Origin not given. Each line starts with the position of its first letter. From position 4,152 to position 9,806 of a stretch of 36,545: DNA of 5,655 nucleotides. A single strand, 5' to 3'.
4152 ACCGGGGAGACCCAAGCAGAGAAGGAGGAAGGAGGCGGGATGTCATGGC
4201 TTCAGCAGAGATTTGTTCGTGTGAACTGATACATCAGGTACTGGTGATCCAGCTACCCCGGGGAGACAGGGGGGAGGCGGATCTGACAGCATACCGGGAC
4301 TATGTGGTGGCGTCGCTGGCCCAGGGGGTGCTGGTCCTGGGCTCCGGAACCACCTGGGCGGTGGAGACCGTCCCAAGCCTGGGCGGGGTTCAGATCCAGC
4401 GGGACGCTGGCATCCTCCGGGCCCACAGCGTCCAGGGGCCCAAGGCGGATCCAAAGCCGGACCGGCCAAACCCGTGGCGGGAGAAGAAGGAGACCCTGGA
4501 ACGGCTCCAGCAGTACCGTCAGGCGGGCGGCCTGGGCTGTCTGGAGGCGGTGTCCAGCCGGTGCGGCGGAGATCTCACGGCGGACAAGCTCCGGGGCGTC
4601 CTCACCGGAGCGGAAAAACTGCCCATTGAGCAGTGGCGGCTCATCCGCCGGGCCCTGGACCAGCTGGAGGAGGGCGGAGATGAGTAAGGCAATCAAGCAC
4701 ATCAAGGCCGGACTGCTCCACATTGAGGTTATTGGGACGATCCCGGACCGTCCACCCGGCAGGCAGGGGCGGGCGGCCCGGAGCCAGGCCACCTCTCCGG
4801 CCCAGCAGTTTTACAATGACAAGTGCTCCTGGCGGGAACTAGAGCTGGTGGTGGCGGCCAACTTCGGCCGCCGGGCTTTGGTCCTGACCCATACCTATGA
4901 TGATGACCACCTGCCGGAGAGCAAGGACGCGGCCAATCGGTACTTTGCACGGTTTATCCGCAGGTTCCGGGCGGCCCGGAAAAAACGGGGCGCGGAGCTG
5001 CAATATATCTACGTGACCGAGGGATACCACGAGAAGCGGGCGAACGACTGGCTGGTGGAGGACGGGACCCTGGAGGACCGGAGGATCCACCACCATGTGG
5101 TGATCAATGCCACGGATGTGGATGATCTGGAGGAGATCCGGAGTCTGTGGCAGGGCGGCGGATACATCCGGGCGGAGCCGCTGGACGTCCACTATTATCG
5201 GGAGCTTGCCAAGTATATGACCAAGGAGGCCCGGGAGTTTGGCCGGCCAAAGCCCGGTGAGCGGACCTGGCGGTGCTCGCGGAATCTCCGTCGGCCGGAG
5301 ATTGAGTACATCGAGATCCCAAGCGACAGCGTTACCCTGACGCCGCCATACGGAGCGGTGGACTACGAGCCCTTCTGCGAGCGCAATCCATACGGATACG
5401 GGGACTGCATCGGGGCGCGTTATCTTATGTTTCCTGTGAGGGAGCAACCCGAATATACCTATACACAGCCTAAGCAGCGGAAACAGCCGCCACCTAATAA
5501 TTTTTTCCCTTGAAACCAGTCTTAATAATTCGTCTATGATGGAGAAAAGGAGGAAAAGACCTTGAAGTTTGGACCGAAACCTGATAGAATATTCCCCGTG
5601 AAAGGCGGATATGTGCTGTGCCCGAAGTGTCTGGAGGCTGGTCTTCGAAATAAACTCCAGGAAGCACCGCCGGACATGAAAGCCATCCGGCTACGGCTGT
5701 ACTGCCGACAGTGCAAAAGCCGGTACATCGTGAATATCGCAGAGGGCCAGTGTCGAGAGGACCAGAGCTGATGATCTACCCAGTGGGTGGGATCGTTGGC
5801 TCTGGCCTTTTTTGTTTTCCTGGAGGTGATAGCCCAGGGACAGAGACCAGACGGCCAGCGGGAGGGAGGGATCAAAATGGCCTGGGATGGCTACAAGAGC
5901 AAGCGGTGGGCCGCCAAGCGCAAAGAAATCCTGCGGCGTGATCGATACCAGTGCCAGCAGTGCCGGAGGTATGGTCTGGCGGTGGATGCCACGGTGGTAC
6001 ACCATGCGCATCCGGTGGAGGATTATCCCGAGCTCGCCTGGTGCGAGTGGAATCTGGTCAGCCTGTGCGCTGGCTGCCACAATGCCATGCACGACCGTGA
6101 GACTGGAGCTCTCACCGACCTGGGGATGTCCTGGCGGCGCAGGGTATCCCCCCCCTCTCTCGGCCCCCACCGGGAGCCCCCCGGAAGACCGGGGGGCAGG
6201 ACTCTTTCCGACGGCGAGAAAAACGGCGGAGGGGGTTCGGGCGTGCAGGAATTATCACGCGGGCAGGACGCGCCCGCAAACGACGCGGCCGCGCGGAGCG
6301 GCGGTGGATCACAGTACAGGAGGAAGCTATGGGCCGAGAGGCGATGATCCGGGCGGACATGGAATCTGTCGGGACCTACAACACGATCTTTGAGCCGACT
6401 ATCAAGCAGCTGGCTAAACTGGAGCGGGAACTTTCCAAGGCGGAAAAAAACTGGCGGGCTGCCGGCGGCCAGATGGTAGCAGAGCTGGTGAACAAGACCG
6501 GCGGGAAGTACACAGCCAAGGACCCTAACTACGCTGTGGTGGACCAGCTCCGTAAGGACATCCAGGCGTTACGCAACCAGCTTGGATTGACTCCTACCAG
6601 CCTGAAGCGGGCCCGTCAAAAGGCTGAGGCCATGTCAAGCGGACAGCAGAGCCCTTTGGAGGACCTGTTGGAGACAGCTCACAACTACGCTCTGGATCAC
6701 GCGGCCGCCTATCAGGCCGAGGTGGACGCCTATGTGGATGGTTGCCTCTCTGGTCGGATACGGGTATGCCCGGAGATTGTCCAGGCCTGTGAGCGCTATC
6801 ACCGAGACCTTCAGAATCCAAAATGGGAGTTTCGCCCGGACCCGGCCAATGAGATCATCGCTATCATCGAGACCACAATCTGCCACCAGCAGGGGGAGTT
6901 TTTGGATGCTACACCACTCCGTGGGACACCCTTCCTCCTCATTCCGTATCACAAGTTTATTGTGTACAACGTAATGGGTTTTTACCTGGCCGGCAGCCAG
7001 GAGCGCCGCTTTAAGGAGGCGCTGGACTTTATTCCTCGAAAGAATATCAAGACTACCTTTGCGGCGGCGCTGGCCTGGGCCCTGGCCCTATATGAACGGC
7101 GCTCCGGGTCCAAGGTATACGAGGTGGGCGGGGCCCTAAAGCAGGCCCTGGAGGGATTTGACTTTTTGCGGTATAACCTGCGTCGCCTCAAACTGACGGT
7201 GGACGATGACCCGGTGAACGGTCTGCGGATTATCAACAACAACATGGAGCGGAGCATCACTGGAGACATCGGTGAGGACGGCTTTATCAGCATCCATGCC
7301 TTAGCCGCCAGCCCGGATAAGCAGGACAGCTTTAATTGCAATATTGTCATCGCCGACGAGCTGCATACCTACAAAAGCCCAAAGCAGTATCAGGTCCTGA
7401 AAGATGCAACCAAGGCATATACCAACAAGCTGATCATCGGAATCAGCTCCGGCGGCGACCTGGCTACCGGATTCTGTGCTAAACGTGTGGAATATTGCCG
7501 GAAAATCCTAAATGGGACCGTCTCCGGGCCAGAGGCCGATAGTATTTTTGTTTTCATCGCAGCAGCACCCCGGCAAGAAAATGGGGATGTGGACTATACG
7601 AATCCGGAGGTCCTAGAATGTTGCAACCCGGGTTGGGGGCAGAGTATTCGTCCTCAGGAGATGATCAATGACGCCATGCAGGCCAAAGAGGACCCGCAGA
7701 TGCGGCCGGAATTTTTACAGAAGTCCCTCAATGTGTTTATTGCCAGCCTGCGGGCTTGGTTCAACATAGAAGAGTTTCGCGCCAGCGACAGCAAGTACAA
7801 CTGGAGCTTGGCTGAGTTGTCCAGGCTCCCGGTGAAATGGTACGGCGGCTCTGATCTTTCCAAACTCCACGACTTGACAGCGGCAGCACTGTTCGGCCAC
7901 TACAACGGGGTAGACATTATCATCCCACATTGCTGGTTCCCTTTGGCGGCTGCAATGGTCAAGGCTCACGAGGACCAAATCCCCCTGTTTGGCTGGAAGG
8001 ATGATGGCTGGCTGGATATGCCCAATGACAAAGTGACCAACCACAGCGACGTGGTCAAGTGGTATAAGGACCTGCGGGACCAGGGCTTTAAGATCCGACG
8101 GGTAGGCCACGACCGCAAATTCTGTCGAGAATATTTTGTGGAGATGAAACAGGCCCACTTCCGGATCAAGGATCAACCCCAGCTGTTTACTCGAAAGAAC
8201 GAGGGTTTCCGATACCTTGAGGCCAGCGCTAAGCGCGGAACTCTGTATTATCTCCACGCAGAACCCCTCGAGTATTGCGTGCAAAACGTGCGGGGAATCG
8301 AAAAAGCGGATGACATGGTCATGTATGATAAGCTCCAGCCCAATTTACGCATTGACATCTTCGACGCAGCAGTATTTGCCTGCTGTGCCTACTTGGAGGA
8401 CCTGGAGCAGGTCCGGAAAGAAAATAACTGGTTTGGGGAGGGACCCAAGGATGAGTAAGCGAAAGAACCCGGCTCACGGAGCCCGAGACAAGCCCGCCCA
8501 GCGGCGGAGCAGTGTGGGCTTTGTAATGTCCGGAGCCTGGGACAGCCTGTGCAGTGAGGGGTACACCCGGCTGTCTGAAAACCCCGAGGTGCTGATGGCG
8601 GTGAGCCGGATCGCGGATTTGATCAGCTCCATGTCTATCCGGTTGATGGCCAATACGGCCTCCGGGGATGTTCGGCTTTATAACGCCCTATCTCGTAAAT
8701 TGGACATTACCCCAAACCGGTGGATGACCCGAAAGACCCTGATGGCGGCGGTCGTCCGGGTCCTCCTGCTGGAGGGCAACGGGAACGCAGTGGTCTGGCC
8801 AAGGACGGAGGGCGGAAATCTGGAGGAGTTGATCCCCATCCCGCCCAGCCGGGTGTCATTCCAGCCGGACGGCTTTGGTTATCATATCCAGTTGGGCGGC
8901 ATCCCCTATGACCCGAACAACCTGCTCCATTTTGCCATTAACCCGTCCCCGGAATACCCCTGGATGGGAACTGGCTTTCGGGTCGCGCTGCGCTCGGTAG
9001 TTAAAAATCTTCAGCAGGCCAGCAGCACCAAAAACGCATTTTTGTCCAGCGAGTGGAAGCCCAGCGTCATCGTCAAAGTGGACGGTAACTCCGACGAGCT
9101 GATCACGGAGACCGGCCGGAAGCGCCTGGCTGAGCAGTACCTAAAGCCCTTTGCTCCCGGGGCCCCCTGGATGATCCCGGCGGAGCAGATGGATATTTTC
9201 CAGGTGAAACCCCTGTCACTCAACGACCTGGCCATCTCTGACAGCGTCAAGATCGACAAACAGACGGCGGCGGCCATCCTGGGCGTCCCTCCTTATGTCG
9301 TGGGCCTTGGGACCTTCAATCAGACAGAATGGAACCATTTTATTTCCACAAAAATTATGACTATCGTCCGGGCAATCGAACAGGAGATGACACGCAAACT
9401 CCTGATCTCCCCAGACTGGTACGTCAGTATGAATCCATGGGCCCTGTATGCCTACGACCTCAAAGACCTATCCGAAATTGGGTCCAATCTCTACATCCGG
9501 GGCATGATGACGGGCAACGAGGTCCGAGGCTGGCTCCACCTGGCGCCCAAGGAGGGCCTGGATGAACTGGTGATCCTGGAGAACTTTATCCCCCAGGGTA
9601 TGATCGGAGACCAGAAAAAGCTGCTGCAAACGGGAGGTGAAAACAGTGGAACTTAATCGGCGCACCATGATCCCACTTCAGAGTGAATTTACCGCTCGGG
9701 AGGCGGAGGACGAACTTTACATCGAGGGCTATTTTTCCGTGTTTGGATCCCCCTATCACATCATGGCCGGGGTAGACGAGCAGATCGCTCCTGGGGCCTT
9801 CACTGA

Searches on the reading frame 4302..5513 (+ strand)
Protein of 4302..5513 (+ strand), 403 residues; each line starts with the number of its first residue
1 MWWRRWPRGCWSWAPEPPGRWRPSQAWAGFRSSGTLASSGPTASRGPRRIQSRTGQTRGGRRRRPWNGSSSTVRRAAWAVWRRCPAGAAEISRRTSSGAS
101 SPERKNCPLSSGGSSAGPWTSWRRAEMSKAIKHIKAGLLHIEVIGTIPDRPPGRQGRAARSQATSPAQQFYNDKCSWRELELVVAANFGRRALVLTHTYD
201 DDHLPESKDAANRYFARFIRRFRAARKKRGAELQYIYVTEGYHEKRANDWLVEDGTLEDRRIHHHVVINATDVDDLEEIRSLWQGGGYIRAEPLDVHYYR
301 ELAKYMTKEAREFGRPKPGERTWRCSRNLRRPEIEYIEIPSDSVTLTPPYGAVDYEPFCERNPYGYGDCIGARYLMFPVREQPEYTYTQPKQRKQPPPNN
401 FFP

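Call 84: search_protein_families(library=pfam, proteins=[window:4302-5513:+], max_evalue=0.00001)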
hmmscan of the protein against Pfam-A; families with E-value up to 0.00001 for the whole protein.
window:4302-5513:+ (403 aa): 1 family
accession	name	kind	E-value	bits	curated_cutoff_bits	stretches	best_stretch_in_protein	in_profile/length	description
PF23343.2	REP_ORF2-G2P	-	4.4e-10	40.2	27.8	1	193-309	2-98/99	Replication-associated protein ORF2/G2P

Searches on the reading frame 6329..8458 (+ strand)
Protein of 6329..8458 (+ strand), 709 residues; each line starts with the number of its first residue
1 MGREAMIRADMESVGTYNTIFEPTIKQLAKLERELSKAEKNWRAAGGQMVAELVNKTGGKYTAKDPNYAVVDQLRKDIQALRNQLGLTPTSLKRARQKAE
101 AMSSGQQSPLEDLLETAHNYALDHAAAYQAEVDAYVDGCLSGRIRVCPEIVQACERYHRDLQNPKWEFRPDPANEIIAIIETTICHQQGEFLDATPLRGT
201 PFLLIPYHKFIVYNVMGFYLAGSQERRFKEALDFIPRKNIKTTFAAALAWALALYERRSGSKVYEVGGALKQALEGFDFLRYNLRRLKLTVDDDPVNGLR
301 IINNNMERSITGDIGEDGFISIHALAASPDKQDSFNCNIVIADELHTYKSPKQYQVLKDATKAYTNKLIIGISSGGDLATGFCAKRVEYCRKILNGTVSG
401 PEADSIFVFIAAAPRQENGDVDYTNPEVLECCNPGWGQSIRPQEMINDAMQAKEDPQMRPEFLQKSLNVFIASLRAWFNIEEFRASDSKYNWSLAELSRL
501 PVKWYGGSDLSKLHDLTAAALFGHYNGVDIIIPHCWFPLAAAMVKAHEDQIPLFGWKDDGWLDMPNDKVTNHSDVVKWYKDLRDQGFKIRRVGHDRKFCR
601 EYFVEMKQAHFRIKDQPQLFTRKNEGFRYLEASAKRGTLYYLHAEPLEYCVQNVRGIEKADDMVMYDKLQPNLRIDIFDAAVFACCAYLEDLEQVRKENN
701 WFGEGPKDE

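Call 84: search_protein_families(library=pfam, proteins=[window:6329-8458:+], max_evalue=0.00001)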
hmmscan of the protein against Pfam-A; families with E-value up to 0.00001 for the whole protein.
window:6329-8458:+ (709 aa): 3 families
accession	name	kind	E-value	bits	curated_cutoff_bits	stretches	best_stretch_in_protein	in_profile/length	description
PF03354.21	TerL_ATPase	-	1.7e-11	44.6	23.7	1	206-391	1-177/178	Terminase large subunit, ATPase domain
PF05119.17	Terminase_4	-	5.9e-08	33.4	24.7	1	9-99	10-95/98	Phage terminase, small subunit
PF20441.4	TerL_nuclease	-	2.4e-07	30.6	24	1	403-686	4-280/286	Terminase large subunit, endonuclease domain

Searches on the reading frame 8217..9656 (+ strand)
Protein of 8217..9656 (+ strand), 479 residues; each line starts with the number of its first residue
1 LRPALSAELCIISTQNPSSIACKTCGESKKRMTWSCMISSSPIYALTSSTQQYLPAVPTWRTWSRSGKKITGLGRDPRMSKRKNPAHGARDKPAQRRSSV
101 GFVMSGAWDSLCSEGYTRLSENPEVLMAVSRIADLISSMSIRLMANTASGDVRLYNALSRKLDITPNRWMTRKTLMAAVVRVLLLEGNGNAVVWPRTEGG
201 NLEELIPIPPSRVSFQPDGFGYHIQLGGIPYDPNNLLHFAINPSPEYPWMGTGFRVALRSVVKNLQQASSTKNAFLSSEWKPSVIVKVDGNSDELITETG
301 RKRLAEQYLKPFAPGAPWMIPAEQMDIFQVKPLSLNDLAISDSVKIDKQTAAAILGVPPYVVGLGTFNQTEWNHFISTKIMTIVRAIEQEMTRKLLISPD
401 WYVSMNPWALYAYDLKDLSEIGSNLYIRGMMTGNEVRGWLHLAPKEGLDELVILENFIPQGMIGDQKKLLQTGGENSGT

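Call 84: search_protein_families(library=pfam, proteins=[window:8217-9656:+], max_evalue=0.00001)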
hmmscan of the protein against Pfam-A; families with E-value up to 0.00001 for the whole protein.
window:8217-9656:+ (479 aa): 1 family
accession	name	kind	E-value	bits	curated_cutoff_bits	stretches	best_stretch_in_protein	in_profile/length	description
PF04860.17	Phage_portal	-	7.6e-54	183.5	39.1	1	124-440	2-320/321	Phage portal protein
